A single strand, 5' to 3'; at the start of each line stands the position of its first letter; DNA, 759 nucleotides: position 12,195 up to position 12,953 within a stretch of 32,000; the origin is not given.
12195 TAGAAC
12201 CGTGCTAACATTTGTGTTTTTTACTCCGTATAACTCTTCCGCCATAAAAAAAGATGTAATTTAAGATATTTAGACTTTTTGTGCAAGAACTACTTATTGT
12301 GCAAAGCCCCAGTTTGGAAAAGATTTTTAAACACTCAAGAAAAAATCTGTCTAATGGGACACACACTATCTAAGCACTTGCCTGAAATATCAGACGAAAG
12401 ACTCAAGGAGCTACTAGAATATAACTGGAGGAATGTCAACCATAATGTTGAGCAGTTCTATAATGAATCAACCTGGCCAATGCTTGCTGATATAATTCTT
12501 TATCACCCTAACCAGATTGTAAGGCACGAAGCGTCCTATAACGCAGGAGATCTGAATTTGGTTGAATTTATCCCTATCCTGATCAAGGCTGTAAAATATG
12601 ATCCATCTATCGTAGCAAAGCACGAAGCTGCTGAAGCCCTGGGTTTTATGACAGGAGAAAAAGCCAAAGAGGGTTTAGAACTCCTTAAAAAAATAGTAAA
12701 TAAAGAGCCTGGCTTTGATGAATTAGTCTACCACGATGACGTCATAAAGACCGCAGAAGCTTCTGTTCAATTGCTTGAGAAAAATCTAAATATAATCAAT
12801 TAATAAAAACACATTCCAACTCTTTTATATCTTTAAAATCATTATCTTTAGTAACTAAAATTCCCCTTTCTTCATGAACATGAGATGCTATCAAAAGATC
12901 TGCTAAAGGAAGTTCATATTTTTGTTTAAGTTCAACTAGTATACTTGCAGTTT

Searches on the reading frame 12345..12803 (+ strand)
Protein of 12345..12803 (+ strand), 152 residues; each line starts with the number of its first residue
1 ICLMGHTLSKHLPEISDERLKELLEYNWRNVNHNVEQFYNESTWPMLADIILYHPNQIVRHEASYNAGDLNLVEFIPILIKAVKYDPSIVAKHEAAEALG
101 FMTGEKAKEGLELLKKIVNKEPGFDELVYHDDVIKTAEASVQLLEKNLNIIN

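Call 9: search_protein_families(library=pfam, proteins=[window:12345-12803:+], max_evalue=0.01)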
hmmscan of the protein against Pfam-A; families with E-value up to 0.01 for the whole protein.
window:12345-12803:+ (152 aa): 1 family
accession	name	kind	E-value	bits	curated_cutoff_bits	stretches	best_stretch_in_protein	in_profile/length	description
PF13646.12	HEAT_2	-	3e-06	27.8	27.7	1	46-120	3-73/88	HEAT repeats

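Call 10: search_protein_families(library=ncbifam, proteins=[window:12345-12803:+], max_evalue=0.01)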
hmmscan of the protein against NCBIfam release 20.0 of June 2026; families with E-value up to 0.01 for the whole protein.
window:12345-12803:+ (152 aa): 0 families

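Call 35: find_encoding_contigs(protein=window:12345-12803:+, flank=8000, max_places=10)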
Protein window:12345-12803:+ (152 aa): no gene with exactly this product is on record in the collection.
